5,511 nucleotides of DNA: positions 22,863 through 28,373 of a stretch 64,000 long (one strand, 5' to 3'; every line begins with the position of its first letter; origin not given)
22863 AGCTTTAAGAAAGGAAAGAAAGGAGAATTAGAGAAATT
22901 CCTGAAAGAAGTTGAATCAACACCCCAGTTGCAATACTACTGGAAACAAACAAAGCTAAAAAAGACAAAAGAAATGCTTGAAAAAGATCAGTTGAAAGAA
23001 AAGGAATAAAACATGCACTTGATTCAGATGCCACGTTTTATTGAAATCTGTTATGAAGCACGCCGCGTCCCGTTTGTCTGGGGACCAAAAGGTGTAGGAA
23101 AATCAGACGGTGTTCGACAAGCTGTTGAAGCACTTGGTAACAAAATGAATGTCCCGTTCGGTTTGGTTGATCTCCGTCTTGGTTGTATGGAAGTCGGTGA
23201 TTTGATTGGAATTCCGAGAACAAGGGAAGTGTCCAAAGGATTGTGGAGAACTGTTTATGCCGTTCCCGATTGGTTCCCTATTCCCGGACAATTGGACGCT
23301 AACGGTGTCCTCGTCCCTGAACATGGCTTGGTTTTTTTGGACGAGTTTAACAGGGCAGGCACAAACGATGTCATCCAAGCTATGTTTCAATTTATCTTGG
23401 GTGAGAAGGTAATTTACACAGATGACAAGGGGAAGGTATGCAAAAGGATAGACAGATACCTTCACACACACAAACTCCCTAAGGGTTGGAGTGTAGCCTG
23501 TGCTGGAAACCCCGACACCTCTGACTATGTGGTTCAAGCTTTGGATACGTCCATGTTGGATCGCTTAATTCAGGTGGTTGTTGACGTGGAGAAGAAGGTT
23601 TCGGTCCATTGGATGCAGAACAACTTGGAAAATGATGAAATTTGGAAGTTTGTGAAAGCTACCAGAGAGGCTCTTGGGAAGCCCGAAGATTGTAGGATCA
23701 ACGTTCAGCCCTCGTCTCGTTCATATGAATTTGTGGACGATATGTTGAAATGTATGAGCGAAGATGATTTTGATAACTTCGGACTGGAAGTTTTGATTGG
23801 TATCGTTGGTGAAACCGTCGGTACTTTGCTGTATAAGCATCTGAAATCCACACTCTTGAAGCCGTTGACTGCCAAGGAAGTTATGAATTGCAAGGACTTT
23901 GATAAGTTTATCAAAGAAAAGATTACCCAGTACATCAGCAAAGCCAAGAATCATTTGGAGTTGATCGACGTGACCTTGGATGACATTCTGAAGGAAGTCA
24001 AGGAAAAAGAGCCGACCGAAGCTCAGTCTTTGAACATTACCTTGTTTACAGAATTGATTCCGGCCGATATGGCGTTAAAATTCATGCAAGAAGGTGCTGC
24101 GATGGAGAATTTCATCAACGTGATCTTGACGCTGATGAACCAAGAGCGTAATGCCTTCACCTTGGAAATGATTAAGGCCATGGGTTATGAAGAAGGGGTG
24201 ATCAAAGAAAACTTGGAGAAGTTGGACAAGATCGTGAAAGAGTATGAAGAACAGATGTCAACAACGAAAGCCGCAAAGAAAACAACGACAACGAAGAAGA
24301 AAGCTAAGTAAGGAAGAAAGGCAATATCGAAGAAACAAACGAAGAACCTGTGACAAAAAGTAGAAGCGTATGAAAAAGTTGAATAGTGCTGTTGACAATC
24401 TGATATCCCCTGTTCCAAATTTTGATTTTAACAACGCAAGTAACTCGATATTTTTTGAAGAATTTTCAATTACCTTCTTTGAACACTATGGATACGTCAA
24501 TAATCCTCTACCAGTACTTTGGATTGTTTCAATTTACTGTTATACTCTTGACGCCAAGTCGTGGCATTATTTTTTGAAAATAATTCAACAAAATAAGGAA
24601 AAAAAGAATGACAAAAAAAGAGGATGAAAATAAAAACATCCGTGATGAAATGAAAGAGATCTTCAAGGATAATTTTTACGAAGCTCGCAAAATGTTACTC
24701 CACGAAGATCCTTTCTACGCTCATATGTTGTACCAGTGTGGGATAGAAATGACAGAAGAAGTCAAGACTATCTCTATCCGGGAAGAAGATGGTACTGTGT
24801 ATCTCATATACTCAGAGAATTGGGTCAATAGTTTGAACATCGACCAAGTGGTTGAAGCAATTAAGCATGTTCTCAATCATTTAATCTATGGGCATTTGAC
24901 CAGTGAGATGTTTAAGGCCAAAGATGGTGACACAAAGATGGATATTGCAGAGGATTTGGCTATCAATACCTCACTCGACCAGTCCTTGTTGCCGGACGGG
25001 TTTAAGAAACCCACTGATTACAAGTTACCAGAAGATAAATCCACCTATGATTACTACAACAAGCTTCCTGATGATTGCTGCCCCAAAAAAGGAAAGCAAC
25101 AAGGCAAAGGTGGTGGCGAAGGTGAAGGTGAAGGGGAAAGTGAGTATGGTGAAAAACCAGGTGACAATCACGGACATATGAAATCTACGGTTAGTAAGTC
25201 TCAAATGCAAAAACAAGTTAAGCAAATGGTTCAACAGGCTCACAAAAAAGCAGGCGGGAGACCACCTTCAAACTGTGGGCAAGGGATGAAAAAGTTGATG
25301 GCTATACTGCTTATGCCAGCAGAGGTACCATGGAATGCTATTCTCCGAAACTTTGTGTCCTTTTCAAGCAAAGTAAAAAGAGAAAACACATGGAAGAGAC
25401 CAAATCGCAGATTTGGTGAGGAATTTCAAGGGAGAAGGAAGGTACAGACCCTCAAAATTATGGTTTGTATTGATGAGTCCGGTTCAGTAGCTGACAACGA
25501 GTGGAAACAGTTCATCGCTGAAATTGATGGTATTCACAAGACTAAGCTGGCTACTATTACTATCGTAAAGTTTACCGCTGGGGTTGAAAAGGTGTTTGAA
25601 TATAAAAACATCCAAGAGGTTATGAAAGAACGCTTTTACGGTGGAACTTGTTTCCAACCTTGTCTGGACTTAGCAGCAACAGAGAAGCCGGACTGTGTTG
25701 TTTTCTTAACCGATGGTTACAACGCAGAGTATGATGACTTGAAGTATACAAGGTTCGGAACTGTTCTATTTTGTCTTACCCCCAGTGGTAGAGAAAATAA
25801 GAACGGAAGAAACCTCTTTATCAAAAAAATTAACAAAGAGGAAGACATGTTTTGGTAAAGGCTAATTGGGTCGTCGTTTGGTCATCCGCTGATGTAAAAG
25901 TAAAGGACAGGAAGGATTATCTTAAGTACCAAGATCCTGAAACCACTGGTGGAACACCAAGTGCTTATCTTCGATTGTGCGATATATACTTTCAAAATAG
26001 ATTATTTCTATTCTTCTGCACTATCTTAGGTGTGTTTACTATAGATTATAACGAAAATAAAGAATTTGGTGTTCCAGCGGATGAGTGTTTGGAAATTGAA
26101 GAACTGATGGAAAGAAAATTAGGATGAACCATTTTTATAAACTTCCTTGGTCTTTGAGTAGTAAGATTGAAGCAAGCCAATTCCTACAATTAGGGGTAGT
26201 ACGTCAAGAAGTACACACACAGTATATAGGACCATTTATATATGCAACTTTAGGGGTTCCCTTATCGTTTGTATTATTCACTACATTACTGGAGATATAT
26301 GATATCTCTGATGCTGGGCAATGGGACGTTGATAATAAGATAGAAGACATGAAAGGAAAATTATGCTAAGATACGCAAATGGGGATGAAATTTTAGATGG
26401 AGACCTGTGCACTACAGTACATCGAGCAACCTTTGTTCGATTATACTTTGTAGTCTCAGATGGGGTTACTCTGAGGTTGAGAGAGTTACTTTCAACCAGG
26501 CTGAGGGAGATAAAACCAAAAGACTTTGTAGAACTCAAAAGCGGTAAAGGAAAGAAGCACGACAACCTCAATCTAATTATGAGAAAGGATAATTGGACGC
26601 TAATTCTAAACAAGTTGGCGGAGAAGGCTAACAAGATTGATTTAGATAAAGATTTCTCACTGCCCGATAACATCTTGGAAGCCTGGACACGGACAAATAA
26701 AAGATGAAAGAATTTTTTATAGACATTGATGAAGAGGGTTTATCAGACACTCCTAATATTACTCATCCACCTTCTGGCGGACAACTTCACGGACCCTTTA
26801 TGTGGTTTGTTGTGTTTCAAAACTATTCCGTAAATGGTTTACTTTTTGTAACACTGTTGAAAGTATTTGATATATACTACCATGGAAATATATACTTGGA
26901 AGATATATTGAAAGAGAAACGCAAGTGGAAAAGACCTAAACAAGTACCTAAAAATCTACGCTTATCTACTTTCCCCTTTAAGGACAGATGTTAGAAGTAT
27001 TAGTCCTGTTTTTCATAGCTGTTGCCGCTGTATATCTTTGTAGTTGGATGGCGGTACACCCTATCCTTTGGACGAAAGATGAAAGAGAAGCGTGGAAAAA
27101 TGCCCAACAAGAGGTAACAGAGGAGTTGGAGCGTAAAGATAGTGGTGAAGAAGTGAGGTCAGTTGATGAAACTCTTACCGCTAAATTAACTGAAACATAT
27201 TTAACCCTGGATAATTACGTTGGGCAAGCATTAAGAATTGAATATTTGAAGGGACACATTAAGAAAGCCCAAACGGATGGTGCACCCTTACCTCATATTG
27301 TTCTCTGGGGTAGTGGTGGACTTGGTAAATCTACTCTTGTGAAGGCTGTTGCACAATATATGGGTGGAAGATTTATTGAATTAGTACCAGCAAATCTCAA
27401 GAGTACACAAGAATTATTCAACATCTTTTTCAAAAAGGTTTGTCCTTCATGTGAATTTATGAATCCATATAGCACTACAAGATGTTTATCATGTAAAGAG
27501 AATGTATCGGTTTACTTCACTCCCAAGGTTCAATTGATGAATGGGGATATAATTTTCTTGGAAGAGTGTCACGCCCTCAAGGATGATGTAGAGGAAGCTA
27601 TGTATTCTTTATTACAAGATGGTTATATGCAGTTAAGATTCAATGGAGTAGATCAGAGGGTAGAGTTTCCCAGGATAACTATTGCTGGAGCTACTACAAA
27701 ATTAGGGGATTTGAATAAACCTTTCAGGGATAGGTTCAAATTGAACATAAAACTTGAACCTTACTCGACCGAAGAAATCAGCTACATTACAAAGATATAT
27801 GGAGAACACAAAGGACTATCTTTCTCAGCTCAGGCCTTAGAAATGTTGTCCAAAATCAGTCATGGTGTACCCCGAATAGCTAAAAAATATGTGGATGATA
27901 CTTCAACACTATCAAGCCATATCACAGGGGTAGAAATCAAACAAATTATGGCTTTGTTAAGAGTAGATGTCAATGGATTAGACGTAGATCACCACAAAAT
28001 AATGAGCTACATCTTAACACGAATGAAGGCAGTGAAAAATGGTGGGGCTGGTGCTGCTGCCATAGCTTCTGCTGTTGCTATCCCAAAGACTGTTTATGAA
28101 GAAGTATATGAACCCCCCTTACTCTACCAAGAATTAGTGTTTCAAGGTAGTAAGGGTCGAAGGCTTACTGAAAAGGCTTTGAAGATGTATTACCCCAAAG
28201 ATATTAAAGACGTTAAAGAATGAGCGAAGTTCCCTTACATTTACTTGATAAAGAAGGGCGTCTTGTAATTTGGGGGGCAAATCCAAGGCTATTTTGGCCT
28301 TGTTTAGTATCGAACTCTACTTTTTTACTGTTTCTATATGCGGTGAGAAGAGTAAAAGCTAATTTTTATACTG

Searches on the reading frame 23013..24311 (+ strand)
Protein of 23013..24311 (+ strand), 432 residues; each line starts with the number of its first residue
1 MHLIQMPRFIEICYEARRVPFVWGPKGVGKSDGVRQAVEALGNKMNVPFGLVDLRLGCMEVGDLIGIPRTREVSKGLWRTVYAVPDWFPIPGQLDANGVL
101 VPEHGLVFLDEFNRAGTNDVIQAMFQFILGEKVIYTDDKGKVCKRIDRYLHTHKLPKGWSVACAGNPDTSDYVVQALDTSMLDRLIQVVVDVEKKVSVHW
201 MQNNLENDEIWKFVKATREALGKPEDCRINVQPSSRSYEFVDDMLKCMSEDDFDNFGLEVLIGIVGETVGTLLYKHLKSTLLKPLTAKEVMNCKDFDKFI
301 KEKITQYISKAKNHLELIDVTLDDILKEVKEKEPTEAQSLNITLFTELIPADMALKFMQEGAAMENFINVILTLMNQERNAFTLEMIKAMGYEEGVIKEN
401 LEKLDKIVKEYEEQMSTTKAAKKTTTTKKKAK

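Call 10: search_protein_families(library=phrogs, max_evalue=0.001, proteins=[window:23013-24311:+])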
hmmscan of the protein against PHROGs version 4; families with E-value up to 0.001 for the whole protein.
window:23013-24311:+ (432 aa): 4 families
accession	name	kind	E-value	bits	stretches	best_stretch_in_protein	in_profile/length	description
phrog_1297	-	other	2.4e-46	159.4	2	3-131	11-126/356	ATPase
phrog_16335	-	other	3.1e-11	44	1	7-198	16-175/267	ATPase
phrog_249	-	moron, auxiliary metabolic gene and host takeover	1.9e-06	28.5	0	105-220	194-311/380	porphyrin biosynthesis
phrog_21479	-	unknown function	1.3e-05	26.1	1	5-60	14-63/68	-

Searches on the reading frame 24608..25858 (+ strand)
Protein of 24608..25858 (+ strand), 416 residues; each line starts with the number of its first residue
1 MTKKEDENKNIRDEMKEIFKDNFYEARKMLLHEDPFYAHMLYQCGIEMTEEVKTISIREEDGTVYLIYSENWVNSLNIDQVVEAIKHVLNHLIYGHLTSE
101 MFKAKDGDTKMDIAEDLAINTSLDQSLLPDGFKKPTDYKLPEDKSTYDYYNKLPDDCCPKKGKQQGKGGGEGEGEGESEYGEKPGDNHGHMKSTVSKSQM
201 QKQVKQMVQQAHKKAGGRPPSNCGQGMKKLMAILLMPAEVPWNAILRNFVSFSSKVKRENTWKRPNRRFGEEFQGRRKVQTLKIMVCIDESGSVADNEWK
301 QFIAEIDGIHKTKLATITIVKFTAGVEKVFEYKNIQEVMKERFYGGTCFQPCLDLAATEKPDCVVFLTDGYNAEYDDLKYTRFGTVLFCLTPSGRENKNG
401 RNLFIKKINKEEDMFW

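Call 10: search_protein_families(library=phrogs, max_evalue=0.001, proteins=[window:24608-25858:+])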
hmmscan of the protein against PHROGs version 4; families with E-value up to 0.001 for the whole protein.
window:24608-25858:+ (416 aa): 2 families
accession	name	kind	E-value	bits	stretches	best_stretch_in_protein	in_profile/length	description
phrog_1314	-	DNA, RNA and nucleotide metabolism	1.1e-57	196.9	1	12-386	4-371/394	HNH endonuclease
phrog_30358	-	unknown function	4.8e-06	27.6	1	210-380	2-175/204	-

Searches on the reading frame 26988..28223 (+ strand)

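Call 10: search_protein_families(library=phrogs, max_evalue=0.001, proteins=[window:26988-28223:+])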
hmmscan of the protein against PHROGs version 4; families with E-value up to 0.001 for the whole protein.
window:26988-28223:+ (411 aa): 4 families
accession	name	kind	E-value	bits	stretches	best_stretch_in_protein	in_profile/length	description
phrog_168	-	DNA, RNA and nucleotide metabolism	2.4e-11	44.9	1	72-313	18-217/314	clamp loader of DNA polymerase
phrog_5846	-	DNA, RNA and nucleotide metabolism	1.3e-08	35.5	1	73-299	14-196/380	clamp loader of DNA polymerase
phrog_1297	-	other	3.7e-07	30.5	1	104-212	28-126/356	ATPase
phrog_9172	-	unknown function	0.0003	20.8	0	86-136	92-142/509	-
